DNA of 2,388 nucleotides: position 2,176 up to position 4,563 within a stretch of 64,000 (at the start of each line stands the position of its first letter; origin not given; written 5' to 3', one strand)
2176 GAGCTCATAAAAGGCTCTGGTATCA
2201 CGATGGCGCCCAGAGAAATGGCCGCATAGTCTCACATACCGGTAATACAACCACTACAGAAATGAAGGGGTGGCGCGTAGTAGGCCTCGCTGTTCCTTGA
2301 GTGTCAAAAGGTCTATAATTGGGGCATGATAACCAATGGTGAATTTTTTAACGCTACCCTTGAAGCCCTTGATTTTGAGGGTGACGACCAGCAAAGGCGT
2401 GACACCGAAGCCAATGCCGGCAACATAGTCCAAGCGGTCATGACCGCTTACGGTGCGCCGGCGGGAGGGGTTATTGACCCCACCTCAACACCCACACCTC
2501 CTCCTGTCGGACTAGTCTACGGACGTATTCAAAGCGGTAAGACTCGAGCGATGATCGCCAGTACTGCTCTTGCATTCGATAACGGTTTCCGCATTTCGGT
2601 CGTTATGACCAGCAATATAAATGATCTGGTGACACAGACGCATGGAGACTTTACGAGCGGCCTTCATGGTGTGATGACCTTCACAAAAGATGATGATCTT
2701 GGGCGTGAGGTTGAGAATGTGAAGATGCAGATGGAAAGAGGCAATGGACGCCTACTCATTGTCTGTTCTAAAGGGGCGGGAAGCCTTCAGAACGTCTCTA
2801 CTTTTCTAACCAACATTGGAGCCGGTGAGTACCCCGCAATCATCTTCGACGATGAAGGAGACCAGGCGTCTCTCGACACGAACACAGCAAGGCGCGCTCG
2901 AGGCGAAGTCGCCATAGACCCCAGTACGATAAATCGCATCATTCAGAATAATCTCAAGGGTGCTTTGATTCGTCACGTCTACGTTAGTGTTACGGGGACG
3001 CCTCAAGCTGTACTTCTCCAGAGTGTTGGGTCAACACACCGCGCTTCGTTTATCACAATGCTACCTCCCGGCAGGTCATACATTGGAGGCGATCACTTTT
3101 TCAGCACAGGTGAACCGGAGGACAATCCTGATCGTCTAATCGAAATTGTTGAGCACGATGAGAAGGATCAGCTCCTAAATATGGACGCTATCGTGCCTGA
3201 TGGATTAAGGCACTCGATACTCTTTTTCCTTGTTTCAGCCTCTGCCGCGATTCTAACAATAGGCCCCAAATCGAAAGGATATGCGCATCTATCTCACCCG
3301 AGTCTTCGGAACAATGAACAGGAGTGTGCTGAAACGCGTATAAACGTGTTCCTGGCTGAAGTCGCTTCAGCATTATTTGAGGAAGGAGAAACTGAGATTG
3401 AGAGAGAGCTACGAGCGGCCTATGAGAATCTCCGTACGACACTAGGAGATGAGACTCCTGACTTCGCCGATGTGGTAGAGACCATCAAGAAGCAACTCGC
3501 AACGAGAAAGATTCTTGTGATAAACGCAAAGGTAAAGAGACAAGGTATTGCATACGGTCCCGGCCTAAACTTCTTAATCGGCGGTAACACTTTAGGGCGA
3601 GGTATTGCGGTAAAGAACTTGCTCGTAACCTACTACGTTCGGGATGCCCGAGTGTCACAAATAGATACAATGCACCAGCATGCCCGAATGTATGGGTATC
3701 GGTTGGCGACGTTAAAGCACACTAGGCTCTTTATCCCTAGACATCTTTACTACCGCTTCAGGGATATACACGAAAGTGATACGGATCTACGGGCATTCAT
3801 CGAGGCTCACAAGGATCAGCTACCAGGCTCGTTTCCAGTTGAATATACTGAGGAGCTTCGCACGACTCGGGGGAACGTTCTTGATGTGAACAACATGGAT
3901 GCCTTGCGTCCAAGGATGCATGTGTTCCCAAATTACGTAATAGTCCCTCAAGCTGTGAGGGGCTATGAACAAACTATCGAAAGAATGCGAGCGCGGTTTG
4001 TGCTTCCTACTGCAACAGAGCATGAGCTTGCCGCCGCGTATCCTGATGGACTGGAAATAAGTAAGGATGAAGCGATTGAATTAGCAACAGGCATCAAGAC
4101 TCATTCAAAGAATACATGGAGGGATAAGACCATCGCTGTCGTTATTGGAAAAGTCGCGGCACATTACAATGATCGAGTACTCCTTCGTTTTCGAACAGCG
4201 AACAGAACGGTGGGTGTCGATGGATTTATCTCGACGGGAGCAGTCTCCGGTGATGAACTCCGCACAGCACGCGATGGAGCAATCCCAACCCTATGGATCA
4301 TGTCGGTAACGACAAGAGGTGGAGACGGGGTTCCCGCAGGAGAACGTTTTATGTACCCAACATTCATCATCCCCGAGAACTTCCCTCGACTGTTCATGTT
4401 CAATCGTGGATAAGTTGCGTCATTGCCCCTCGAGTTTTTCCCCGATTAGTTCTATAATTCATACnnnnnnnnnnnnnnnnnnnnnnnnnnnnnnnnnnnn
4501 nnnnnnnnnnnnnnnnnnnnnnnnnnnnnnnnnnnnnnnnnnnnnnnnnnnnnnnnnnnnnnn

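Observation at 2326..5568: Z1-domain SF2-like ATPase paired with a Dcm-type cytosine methyltransferase on a recombinase-bearing island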

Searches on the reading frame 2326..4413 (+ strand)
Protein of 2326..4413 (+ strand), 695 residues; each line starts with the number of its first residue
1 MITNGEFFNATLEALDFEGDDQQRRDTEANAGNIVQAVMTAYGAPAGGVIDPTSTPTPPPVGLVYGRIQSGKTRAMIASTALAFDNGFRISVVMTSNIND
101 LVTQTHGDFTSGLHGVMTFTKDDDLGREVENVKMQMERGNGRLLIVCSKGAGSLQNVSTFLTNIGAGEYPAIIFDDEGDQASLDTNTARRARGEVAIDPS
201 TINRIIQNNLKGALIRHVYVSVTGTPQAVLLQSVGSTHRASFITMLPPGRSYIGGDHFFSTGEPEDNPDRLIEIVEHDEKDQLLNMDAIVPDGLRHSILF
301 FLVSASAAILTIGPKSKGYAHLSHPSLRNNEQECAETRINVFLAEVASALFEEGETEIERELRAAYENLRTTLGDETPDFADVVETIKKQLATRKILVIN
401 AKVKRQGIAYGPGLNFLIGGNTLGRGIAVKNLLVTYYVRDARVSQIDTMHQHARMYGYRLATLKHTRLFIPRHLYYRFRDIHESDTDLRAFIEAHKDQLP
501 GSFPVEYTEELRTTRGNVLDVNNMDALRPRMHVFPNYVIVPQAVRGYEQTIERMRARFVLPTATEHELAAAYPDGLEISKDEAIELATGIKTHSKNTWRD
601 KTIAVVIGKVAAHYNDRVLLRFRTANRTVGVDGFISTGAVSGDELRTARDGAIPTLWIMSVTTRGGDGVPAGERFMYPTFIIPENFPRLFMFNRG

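Call 3: search_protein_families(library=pfam, proteins=[window:2326-4413:+], max_evalue=0.01)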
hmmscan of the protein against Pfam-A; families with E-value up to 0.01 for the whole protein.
window:2326-4413:+ (695 aa): 1 family
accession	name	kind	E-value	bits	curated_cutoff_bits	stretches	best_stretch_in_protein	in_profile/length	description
PF10593.14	Z1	-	8.8e-31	107.7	25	1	294-514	2-224/228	Z1 domain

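Call 4: search_protein_families(library=padloc, proteins=[window:2326-4413:+], max_evalue=0.01)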
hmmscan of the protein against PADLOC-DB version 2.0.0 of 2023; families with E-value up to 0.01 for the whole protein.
window:2326-4413:+ (695 aa): 2 families
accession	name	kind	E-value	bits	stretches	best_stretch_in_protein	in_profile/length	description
PDLC03202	Helicase_II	-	1.2e-74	249.8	1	61-535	43-482/621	Type II helicase domain protein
PDLC02205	MzaC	-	3.1e-16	56.5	2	369-490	521-647/952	-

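Call 5: search_protein_families(library=ncbifam, proteins=[window:2326-4413:+], max_evalue=0.01)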
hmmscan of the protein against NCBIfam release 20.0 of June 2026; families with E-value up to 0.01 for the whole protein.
window:2326-4413:+ (695 aa): 1 family
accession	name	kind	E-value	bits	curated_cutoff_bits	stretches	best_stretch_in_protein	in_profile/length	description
NF041933.1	MzaC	equivalog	3.8e-21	74.8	1500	3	368-495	519-647/806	MZA anti-phage system associated Z1 domain-containing protein MzaC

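Call 6: search_solved_structures(query=window:2326-4413:+, max_evalue=1, show_alignments=2)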
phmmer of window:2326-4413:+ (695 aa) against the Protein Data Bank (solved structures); distinct sequences matched with E-value up to 1: 0.

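Call 12: find_homologous_proteins(query=window:2326-4413:+, max_evalue=0.00001)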
Query window:2326-4413:+ (695 aa): 637 proteins with E <= 0.00001 among 8000 candidates; the best 120 are listed.
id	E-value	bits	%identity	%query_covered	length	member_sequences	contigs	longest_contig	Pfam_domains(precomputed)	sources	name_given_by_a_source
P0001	0.0e+0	1546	99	100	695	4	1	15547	PF10593.15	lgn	-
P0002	0.0e+0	1182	75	100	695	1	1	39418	PF10593.15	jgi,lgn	-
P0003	0.0e+0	1105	71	100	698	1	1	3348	PF10593.15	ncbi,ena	-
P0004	0.0e+0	1082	70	100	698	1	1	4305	PF10593.15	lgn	-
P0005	0.0e+0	1042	69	100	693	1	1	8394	PF10593.15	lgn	-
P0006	0.0e+0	1027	67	100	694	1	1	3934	PF10593.15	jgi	jgi:Z1 domain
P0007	1.2e-297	1007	66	100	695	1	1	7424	PF10593.15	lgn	-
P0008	1.4e-287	973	64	100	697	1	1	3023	PF10593.15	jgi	jgi:hypothetical protein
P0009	1.7e-287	973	64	100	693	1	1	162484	PF10593.15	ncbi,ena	-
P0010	5.9e-283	958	63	100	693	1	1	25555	PF10593.15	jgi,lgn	jgi:hypothetical protein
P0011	5.0e-280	948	62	100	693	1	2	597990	PF10593.15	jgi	jgi:hypothetical protein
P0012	2.2e-278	943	63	100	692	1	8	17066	PF10593.15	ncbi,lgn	-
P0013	2.6e-277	940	63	100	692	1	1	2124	PF10593.15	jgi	jgi:hypothetical protein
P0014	5.0e-277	939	62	100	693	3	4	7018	PF10593.15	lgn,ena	-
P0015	1.3e-276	937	62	100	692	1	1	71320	PF10593.15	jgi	jgi:hypothetical protein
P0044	9.6e-262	888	60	100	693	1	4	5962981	PF10593.15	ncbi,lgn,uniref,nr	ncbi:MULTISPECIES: Z1 domain-containing protein [unclassified Bradyrhizobium]|uniref:Z1 domain-conta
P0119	1.1e-212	726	51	100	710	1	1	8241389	PF10593.15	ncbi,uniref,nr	ncbi:Z1 domain-containing protein [Chryseolinea soli]|uniref:Putative endonuclease Z1 domain-contain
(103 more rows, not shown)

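Call 14: find_encoding_contigs(protein=P0044, flank=8000, max_places=2)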
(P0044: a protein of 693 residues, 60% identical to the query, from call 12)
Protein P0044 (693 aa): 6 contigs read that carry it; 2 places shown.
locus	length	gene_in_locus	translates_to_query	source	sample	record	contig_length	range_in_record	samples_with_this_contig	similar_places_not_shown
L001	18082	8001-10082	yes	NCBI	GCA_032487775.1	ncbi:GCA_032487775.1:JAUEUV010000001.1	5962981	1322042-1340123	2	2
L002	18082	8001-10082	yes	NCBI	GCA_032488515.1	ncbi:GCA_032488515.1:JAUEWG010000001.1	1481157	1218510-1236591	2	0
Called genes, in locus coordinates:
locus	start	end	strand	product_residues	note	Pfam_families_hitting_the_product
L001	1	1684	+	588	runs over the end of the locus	PF06472:ABC_membrane_2, PF05992:SbmA_BacA, PF00005:ABC_tran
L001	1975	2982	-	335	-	PF09694:Gcw_chp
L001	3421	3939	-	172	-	-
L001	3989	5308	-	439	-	PF13187:Fer4_9 (faint), PF00037:Fer4 (faint), PF12838:Fer4_7, PF13183:Fer4_8, PF13237:Fer4_10 (weak), PF13484:Fer4_16 (weak), PF13534:Fer4_17, PF02754:CCG, +1 more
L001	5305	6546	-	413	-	PF01565:FAD_binding_4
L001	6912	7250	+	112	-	PF03992:ABM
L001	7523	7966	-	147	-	PF03852:Vsr, PF04480:DUF559 (faint), PF18741:MTES_1575 (faint)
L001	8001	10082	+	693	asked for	PF10593:Z1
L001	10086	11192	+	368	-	PF00145:DNA_methylase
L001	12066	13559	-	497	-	PF01565:FAD_binding_4, PF02913:FAD-oxidase_C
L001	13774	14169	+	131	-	PF00034:Cytochrom_C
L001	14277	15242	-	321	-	PF00561:Abhydrolase_1, PF12146:Hydrolase_4, PF12697:Abhydrolase_6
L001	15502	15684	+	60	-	-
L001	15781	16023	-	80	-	-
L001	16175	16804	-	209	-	PF13431:TPR_17 (faint), PF13371:TPR_9 (faint), PF13428:TPR_14 (faint), PF14559:TPR_19 (faint), PF23914:TPR_CcmH_CycH (faint), PF13181:TPR_8 (faint), PF13432:TPR_16 (weak), PF07719:TPR_2 (weak), +2 more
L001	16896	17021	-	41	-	PF00444:Ribosomal_L36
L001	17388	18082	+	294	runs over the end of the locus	PF04909:Amidohydro_2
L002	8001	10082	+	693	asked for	PF10593:Z1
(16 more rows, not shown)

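Call 15: find_encoding_contigs(protein=P0119, flank=8000, max_places=2)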
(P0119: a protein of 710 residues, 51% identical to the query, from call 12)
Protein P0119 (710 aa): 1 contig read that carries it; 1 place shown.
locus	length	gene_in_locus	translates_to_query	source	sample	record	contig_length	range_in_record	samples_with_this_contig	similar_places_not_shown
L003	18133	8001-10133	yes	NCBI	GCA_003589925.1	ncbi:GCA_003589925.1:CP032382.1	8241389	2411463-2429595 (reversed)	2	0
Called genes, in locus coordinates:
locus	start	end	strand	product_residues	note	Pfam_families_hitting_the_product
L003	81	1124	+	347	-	PF01073:3Beta_HSD, PF01370:Epimerase, PF02719:Polysacc_synt_2 (faint), PF05368:NmrA (weak), PF16363:GDP_Man_Dehyd, PF07993:NAD_binding_4, PF13460:NAD_binding_10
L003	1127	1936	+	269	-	PF22200:ExsA_N, PF00165:HTH_AraC (faint), PF12833:HTH_18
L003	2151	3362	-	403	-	PF16410:DUF5018, PF14734:DUF4469 (faint), PF01833:TIG (faint), PF21226:MalQ_N (faint)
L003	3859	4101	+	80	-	PF09360:zf-CDGSH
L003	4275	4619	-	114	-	-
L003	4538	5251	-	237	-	PF14279:HNH_5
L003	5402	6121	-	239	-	-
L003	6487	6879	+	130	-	PF00293:NUDIX, PF14815:NUDIX_4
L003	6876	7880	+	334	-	PF13391:HNH_2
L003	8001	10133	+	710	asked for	PF10593:Z1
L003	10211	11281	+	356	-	PF00145:DNA_methylase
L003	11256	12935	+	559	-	PF02518:HATPase_c (weak), PF13589:HATPase_c_3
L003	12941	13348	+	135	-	PF03852:Vsr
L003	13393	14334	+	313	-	PF16872:putAbiC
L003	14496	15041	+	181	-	-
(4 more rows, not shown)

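Call 17: find_encoding_contigs(protein=P0001, flank=10000, max_places=3)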
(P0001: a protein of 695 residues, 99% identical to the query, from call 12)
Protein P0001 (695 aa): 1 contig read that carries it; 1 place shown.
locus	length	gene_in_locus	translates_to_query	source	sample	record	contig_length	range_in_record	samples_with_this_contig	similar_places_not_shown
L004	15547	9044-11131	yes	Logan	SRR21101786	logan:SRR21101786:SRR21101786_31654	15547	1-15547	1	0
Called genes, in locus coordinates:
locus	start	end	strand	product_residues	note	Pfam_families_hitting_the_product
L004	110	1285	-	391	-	PF24517:CBM96 (weak), PF01551:Peptidase_M23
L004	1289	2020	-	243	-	-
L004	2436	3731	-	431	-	PF08245:Mur_ligase_M, PF02875:Mur_ligase_C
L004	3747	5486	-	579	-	PF03717:PBP_dimer (weak), PF00905:Transpeptidase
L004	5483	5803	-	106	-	-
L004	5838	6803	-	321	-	PF01795:Methyltransf_5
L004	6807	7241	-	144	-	PF02381:MraZ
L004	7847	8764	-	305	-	PF06983:3-dmu-9_3-mt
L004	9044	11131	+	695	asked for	PF10593:Z1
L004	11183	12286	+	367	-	PF00145:DNA_methylase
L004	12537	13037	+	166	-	-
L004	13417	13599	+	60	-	-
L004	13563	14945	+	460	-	PF00239:Resolvase, PF07508:Recombinase, PF13408:Zn_ribbon_recom (weak)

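Call 18: find_encoding_contigs(protein=P0002, flank=10000, max_places=2)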
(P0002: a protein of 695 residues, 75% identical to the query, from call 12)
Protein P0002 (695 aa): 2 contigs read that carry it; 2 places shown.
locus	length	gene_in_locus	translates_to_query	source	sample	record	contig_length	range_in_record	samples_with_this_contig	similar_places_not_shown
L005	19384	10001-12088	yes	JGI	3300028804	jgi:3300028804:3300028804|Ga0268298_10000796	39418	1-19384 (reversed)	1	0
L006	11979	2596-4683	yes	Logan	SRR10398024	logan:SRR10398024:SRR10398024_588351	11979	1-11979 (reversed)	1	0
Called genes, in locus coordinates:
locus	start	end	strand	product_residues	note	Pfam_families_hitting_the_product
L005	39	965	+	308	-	-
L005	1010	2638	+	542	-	PF02518:HATPase_c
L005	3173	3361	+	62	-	-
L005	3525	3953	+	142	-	PF27765:UCP032817-like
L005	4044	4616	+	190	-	PF03848:TehB, PF13489:Methyltransf_23 (weak), PF08241:Methyltransf_11, PF13649:Methyltransf_25 (weak)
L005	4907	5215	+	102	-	PF12674:Zn_ribbon_2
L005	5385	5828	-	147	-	-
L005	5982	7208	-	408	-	PF00089:Trypsin, PF10459:Peptidase_S46 (faint), PF13365:Trypsin_2, PF13180:PDZ_2, PF00595:PDZ (weak), PF17820:PDZ_6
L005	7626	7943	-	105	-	-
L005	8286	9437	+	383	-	PF13191:AAA_16, PF01637:ATPase_2 (weak), PF13401:AAA_22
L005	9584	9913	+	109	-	-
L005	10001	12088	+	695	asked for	PF10593:Z1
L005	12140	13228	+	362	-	PF00145:DNA_methylase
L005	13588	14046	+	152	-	-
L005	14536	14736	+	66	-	-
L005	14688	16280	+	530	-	PF00239:Resolvase, PF07508:Recombinase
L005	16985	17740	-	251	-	-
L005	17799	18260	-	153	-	PF01668:SmpB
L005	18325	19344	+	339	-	PF00274:Glycolytic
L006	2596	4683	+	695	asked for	PF10593:Z1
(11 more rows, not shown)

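Call 19: find_related_loci(query=A1, collection=genome_contigs, flank=7000)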
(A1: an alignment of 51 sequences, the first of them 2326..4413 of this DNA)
Query A1 (695 aa) in genome_contigs; peptide patterns used: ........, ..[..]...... (x = any residue, [..] = any of these).
276 stretches matched a pattern; 29 encode a relative of the query (tblastn E <= 1e-3); 29 distinct loci.
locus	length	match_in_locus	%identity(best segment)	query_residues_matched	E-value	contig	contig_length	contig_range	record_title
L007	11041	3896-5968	63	1-695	0e+0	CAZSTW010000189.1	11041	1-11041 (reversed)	MAG TPA_asm: uncultured Planctomycetaceae bacterium isolate binchicken_co298_65 genome assembly, contig: NODE_11623_leng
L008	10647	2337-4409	61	1-695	0e+0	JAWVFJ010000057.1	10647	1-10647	MAG: Solirubrobacterales bacterium isolate BP_450 scaffold_4616789, whole genome shotgun sequence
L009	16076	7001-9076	59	1-695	0e+0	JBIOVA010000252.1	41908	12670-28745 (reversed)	MAG: Lacipirellulaceae bacterium isolate MAG120 k127_4765192, whole genome shotgun sequence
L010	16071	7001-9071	61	1-695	0e+0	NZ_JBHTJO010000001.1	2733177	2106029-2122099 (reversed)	Methyloligella solikamskensis strain CCUG 61697 GCM70027495_1, whole genome shotgun sequence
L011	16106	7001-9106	57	4-695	0e+0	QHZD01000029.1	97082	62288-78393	MAG: Acidobacteria bacterium isolate gp2 AA100 14_1009_05_40cm_scaffold_60_curated, whole genome shotgun sequence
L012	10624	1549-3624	58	1-695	0e+0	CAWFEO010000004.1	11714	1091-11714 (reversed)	MAG: uncultured Alphaproteobacteria bacterium isolate MFD05684.bin.1.373 genome assembly, contig: contig_111624, whole g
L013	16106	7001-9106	55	3-695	0e+0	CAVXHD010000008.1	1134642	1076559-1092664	MAG: uncultured Acidobacteriota bacterium isolate MFD04463.bin.1.197 genome assembly, contig: contig_53210, whole genome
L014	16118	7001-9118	50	4-694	0e+0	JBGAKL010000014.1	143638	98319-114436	MAG: Cyclobacteriaceae bacterium isolate MAG_AAO_H125.7 AAOH125-7_opera_contig_505, whole genome shotgun sequence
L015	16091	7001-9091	60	1-695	0e+0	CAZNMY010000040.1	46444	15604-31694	MAG TPA_asm: uncultured Devosia sp. isolate SRP287051_co2_2 genome assembly, contig: NODE_1721_length_46444_cov_11.87997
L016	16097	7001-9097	41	1-694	4e-165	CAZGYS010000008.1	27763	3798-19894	MAG TPA_asm: uncultured Leptospiraceae bacterium isolate SRP135972_co2_44 genome assembly, contig: NODE_1030_length_2776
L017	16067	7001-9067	42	5-684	1e-163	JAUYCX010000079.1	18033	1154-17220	MAG: Candidatus Omnitrophota bacterium isolate C20_maxbin.112_sub C20_k141_267409, whole genome shotgun sequence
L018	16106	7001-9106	41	4-694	4e-163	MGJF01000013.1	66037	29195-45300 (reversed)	MAG: Candidatus Yanofskybacteria bacterium RIFCSPHIGHO2_01_FULL_43_32 rifcsphigho2_01_scaffold_580, whole genome shotgun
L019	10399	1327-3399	41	1-695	6e-155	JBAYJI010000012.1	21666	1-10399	MAG: Candidatus Paceibacterota bacterium isolate SO_2016_GW1_52 scaffold04194_OW334_2016, whole genome shotgun sequence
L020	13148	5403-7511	39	4-694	4e-148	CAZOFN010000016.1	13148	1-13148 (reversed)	MAG TPA_asm: uncultured Candidatus Saccharibacteria bacterium isolate SRP269290_co3_860 genome assembly, contig: NODE_55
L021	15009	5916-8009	37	2-693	1e-137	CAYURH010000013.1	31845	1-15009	MAG TPA_asm: uncultured Candidatus Saccharibacteria bacterium isolate SRP200132_co2_143 genome assembly, contig: NODE_10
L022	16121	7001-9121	37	2-694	8e-133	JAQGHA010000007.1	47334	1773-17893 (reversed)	MAG: Candidatus Saccharibacteria bacterium isolate RYN_421 scaffold_2018453, whole genome shotgun sequence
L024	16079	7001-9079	64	1-695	0e+0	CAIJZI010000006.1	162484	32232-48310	uncultured bacterium isolate AlinenLipids_bin-0397 genome assembly, contig: bin-0397:6/9, whole genome shotgun sequence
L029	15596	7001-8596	27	41-535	2e-34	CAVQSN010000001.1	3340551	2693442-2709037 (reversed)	MAG: uncultured Acidobacteriaceae bacterium isolate MFD00082.bin.1.166 genome assembly, contig: contig_216, whole genome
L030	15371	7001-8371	27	28-488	7e-33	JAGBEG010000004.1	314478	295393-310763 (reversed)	MAG: Roseburia sp. isolate RGIG9039 Water_deer_Rectum-4__c795, whole genome shotgun sequence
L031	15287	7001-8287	26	63-494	4e-31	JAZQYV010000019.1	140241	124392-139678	MAG: Candidatus Onthoplasma sp. isolate T1900045159_TC20190153.MAGScoT_cleanbin_000019 SGB_5016_k141_2775963, whole geno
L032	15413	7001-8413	27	54-493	3e-30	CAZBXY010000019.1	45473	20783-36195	MAG TPA_asm: uncultured Frigoriglobus sp. isolate SRP287051_co2_76 genome assembly, contig: NODE_1780_length_45473_cov_1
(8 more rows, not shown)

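Call 27: search_solved_structures(query=A1, max_evalue=10, show_alignments=3)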
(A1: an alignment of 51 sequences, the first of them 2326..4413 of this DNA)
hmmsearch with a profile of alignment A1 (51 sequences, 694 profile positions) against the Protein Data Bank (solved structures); distinct sequences matched with E-value up to 10: 1.
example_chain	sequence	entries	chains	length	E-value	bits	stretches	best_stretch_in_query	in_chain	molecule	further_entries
7t5p_A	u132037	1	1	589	0.17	13.2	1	115-223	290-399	SUMO-interacting motif-containing protein 1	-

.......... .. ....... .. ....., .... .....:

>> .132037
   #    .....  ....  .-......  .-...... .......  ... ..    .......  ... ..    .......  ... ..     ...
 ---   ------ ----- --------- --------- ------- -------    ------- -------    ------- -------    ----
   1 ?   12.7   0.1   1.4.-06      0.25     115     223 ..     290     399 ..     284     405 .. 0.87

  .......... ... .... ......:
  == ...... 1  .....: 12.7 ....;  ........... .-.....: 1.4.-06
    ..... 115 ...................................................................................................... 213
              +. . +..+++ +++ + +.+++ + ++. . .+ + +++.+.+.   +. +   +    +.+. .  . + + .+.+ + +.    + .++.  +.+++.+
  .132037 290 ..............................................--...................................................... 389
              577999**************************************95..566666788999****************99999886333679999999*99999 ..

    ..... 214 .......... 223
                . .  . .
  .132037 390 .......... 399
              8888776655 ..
